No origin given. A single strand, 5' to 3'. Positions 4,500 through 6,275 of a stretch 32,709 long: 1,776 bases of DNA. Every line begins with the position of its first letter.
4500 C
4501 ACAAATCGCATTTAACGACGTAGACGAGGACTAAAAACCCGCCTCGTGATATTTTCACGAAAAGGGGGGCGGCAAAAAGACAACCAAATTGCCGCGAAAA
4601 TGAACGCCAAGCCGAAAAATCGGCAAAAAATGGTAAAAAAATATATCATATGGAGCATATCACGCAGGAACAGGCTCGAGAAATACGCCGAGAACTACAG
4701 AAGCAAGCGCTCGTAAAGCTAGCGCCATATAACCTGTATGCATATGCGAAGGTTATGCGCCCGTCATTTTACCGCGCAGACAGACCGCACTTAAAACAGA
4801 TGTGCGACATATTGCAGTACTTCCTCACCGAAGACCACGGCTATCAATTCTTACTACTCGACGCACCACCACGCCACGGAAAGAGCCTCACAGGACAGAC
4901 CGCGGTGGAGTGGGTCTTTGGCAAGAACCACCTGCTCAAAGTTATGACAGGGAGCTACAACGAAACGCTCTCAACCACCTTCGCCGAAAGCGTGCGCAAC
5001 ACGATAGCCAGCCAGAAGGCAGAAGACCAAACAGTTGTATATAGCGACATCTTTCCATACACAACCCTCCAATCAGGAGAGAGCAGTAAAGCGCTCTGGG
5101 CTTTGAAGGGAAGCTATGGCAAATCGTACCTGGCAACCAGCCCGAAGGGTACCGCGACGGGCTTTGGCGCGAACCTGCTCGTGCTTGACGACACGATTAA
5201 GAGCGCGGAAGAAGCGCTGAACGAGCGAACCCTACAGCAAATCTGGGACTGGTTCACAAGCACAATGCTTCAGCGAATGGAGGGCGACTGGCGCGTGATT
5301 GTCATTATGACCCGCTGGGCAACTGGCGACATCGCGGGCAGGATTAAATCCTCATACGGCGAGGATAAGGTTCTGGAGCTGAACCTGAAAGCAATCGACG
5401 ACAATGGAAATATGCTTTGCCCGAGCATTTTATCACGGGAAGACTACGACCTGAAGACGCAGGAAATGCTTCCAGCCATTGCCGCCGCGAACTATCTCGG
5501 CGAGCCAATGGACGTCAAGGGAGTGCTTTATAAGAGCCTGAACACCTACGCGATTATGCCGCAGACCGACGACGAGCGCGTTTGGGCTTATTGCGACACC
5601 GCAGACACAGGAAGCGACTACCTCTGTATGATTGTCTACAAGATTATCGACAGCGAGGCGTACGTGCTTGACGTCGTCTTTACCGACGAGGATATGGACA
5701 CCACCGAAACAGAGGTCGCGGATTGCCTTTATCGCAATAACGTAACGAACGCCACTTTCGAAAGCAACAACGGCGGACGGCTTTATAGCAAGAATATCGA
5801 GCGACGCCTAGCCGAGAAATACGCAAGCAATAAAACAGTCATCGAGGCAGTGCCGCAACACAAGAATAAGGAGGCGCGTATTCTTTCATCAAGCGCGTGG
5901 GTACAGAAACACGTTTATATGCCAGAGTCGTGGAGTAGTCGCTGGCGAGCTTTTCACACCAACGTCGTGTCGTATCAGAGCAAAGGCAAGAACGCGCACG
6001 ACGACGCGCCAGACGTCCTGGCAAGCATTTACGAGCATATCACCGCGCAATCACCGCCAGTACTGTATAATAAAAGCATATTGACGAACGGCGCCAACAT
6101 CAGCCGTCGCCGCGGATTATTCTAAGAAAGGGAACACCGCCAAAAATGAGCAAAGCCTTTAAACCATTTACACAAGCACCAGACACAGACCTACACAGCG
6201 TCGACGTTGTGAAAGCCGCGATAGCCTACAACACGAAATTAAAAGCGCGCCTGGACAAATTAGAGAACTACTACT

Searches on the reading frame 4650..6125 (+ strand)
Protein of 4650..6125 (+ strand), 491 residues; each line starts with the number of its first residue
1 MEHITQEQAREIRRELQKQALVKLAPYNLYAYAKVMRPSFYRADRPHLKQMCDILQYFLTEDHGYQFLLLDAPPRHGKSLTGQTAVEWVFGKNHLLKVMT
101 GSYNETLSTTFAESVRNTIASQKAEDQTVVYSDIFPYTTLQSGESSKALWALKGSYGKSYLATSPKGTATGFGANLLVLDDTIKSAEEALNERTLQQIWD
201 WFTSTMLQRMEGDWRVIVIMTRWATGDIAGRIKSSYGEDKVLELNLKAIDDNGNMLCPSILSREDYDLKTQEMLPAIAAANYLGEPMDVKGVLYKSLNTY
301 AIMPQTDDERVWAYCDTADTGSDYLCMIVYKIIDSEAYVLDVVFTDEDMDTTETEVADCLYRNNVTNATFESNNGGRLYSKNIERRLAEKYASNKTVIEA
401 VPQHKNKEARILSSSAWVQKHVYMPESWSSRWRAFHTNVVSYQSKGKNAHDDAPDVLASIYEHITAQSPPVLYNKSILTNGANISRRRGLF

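Call 44: find_homologous_proteins(query=window:4650-6125:+, max_evalue=1e-30)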
Query window:4650-6125:+ (491 aa): 7984 proteins with E <= 1e-30 among 8000 candidates; the best 120 are listed.
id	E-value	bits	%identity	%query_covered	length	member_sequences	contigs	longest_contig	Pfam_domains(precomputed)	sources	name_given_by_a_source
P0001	0.0e+0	1100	98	100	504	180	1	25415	PF22530.3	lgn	-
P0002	1.6e-194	665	60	95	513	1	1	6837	PF22530.3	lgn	-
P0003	1.7e-194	665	60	97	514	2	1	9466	PF22530.3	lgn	-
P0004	3.5e-192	657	59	97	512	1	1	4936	PF22530.3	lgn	-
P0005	5.1e-184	630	59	96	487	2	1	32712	PF22530.3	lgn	-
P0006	3.8e-167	575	53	96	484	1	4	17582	PF17289.9,PF22530.3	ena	-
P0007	3.0e-163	562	54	94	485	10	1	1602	PF22530.3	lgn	-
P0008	6.7e-157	541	54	94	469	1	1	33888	-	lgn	-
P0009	5.5e-156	538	54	92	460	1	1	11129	PF03237.22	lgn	-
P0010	6.5e-156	538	52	97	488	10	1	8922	PF17289.9,PF22530.3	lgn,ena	-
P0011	1.0e-155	537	52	96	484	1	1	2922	PF17289.9,PF22530.3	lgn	-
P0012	3.3e-155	535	53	96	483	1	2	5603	PF17289.9,PF22530.3,PF03237.22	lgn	-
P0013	1.1e-154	534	53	93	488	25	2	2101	PF17289.9,PF22530.3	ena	-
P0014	2.7e-154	532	53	94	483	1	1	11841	PF17289.9,PF22530.3,PF03237.22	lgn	-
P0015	3.1e-154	532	52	97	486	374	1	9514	PF17289.9,PF22530.3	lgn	-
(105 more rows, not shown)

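Call 45: find_encoding_contigs(protein=P0005, flank=10000, max_places=2)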
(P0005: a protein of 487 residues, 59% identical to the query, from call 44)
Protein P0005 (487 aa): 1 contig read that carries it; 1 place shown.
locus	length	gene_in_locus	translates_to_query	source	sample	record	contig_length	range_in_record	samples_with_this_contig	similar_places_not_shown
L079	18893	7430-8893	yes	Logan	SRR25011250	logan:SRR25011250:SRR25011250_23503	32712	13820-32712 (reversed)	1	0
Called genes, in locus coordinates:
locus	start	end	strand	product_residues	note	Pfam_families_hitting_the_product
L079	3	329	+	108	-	?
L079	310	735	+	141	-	PF00436:SSB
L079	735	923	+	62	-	-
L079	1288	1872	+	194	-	-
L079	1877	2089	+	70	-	-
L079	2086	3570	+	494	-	PF01555:N6_N4_Mtase (faint)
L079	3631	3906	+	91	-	-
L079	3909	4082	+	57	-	-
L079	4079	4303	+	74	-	-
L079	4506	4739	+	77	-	PF10685:KGG (faint)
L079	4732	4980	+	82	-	-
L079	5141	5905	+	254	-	-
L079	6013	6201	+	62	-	-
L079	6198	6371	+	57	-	-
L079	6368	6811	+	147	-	-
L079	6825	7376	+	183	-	-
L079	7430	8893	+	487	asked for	PF22530:Terminase-T7_RNaseH-like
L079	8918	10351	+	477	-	PF05133:SPP1_portal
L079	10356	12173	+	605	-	PF04233:Phage_Mu_F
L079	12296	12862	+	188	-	PF14265:DUF4355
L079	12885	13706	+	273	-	-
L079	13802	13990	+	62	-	-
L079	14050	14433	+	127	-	-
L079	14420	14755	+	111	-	-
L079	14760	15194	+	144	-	PF04883:HK97-gp10_like (weak)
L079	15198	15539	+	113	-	-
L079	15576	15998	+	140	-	PF16461:Phage_TTP_12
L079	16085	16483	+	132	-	-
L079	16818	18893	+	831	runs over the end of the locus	PF09718:Tape_meas_lam_C (faint), PF20155:TMP_3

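Call 46: find_encoding_contigs(protein=P0003, flank=10000, max_places=2)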
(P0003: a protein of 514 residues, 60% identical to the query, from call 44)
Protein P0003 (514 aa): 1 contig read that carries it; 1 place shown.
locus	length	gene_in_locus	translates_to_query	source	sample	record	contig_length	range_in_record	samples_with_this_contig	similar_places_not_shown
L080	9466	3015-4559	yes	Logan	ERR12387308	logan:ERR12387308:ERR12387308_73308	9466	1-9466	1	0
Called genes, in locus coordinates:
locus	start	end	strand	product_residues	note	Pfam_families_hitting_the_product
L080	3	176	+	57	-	?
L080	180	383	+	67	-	-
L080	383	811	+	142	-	-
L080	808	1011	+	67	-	-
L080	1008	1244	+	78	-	-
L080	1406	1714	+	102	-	-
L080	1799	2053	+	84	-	-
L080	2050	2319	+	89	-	-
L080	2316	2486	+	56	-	-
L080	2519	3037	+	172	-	-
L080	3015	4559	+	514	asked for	PF22530:Terminase-T7_RNaseH-like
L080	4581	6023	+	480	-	PF05133:SPP1_portal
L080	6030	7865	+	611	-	PF04233:Phage_Mu_F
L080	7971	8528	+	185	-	PF14265:DUF4355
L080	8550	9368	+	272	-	-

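Call 53: search_dna_similar(query=window:4650-6125:+, collection=phages, mode=protein, max_rows=15)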
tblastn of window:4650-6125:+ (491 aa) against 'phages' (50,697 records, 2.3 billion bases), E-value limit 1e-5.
Records with a match: 1356; places in all: 1358; records where one place covers at least 80% of the query: 153.
Best place of each record, by identity: <60% 1356.
By first word of the organism name: Mycobacterium 412; Microbacterium 273; Gordonia 148; Acinetobacter 47; Bacteriophage 46; Lactococcus 40; Helicobacter 39; Streptococcus 33; Xanthomonas 32; Caulobacter 32; and 73 more.
By host as written in the record: Mycobacterium smegmatis mc2 155 296; Gordonia terrae 3612 121; Microbacterium foliorum NRRL B-24224 SEA 111; Microbacterium foliorum NRRL B-24224 104; Mycobacterium smegmatis mc#155 66; - 60; Helicobacter pylori 30; Microbacterium paraoxydans NWU1 27; and 240 more.
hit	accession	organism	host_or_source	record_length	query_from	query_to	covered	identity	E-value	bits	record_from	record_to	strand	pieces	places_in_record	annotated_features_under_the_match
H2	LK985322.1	Clostridium phage phiCDHM19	-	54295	13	477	95%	46.6%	1e-130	423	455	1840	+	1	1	phiCDHM19_gp2: putative terminase large subunit protein | phiCDHM19_gp1: putative terminase small subunit protein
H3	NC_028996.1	Clostridium phage phiCDHM19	-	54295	13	477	95%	46.6%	1e-130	423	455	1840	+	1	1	phiCDHM19_gp2: terminase large subunit | phiCDHM19_gp1: terminase small subunit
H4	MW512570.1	Clostridioides phage CD1801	Clostridioides difficile CD1801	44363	13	462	92%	47.9%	8e-134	432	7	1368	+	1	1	terminase | transposase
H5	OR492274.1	Fusobacterium phage phiPaco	Fusobacterium necrophorum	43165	12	468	93%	46.8%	1e-118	389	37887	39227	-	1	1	terminase large subunit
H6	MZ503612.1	Fusobacterium phage FNU_1P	Fusobacterium nucleatum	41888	11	466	93%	46.8%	6e-127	413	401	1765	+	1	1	terminase large subunit | terminase small subunit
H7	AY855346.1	Clostridium phage phi CD119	-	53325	13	477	92%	46.6%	1e-104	405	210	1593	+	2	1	ter2: putative terminase large subunit | ter1: putative terminase small subunit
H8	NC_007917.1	Clostridium phage phi CD119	Clostridium difficile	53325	13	477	92%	46.6%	1e-104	405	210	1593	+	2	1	ter2: terminase large subunit | ter1: terminase large subunit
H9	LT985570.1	Bacteriophage sp.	-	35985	6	471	95%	44.3%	2e-111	368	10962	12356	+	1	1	record has no annotation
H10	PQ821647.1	Clostridium phage HMD-PC1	Clostridium perfringens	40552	16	462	91%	46.1%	1e-113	374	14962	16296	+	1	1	terminase large subunit | hypothetical protein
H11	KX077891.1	Streptococcus phage phiJH1301-1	Streptococcus suis JH1301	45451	13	464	92%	45.5%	3e-113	373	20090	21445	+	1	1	terminase large subunit | hypothetical protein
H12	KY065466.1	Streptococcus phage IPP25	Streptococcus pneumoniae 16A/1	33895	16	468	92%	45.3%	3e-121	396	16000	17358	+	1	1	hypothetical protein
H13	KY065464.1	Streptococcus phage IPP23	Streptococcus pneumoniae 20/4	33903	16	468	92%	45.3%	2e-120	394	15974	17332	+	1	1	hypothetical protein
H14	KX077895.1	Streptococcus phage phiZJ20091101-4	Streptococcus suis ZJ20091101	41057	13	464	92%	45.4%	2e-118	388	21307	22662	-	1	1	terminase large subunit | hypothetical protein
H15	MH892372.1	Streptococcus phage SW26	Streptococcus thermophilus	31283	7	471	95%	44.1%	2e-110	365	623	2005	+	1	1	terminase large subunit | hypothetical protein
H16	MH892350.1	Streptococcus phage SW16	Streptococcus thermophilus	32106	7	471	95%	44.1%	2e-110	365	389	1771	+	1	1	terminase large subunit | hypothetical protein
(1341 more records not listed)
